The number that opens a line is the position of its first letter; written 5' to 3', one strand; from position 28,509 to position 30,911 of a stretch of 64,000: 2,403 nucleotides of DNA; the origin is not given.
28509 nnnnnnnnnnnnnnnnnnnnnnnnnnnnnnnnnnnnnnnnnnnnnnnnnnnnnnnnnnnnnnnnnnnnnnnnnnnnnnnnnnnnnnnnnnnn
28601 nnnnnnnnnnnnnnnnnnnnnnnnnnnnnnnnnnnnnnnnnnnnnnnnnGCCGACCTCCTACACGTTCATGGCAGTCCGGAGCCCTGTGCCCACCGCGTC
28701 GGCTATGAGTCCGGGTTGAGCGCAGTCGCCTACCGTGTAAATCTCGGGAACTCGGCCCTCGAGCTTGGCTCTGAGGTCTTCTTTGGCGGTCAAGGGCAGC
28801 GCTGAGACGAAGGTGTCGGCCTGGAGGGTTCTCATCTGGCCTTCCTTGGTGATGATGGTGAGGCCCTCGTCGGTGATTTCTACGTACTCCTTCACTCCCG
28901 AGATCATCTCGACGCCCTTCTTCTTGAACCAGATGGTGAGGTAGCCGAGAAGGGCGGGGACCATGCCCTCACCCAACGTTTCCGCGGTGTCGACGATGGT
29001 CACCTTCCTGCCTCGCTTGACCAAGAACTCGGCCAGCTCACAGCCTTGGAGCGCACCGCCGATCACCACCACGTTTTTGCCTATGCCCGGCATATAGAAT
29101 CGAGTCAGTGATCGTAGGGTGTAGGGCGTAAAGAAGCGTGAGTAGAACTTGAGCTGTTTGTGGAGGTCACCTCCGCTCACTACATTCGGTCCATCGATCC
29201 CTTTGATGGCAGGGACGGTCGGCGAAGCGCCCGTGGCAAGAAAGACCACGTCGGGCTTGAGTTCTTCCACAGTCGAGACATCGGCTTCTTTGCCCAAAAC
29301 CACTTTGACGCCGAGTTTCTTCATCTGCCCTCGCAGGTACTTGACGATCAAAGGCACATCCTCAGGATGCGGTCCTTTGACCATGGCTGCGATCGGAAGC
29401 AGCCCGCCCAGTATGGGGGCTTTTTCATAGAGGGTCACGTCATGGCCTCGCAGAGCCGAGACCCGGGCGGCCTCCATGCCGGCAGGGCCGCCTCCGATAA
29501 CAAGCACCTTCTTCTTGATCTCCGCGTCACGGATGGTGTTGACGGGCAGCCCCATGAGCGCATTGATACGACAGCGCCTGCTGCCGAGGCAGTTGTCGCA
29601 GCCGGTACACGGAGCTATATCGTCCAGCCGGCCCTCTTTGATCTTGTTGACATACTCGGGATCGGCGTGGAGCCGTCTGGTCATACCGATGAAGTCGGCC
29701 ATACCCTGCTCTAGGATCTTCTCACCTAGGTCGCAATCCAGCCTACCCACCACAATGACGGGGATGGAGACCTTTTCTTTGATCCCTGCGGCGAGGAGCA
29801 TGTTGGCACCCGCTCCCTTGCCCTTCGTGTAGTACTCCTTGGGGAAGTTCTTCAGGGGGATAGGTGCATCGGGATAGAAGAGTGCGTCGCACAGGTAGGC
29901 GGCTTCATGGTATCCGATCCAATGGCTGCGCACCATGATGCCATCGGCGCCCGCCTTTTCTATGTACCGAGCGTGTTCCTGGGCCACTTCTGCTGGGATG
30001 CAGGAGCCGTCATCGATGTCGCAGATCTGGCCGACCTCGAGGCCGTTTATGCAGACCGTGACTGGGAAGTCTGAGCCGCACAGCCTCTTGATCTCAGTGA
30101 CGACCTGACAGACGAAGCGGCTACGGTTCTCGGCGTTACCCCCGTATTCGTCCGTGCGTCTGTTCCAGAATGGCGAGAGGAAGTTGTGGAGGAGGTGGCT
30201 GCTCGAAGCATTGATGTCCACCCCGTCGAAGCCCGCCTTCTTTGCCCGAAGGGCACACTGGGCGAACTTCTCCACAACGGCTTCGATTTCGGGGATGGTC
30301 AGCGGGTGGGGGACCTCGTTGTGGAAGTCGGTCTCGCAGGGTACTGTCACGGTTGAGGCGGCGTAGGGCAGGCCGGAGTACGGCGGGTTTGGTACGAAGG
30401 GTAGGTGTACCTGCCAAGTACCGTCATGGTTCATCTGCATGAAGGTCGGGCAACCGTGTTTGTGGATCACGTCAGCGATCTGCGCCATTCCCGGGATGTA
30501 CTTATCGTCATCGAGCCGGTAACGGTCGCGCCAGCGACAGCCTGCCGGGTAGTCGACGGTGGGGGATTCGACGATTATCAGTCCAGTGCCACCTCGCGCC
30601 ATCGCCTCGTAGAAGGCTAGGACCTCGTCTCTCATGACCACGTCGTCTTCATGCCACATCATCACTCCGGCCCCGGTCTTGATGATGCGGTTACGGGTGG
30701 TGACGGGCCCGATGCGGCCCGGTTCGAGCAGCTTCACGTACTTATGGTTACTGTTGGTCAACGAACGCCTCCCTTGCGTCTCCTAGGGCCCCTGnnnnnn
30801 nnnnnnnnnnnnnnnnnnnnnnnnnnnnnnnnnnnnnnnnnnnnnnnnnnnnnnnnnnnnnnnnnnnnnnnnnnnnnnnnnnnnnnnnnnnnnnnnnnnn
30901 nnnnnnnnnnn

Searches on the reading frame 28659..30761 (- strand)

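Call 38: search_protein_families(library=pfam, proteins=[window:28659-30761:-], max_evalue=0.00001)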
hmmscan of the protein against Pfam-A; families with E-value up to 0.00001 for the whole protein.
window:28659-30761:- (700 aa): 10 families
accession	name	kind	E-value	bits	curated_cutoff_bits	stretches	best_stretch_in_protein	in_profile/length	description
PF00724.26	Oxidored_FMN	-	4.7e-50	171.2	27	1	10-380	1-341/342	NADH:flavin oxidoreductase / NADH oxidase family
PF07992.20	Pyr_redox_2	-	4.3e-29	102.3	26.1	1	417-693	1-291/291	Pyridine nucleotide-disulphide oxidoreductase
PF00070.33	Pyr_redox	-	1.9e-14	54.4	22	1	563-622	1-60/82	Pyridine nucleotide-disulphide oxidoreductase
PF13450.12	NAD_binding_8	-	1.4e-10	41.7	21.9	1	421-455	1-35/68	NAD(P)-binding Rossmann-like domain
PF12831.13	FAD_oxidored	-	9.3e-10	38.8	27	1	419-456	2-39/416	FAD dependent oxidoreductase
PF01266.30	DAO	-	1.4e-08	35.1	27.9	0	418-452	1-35/353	FAD dependent oxidoreductase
PF03486.20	HI0933_like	-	6.7e-07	29.4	50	0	418-452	2-36/244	HI0933-like protein Rossmann domain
PF13738.12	Pyr_redox_3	-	1.1e-06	28.6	30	0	561-642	164-253/305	Pyridine nucleotide-disulphide oxidoreductase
PF01494.25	FAD_binding_3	-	1.9e-06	27.8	22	0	418-447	3-32/349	FAD binding domain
PF01134.28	GIDA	-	6e-06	26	22.1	0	418-447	1-30/391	Glucose inhibited division protein A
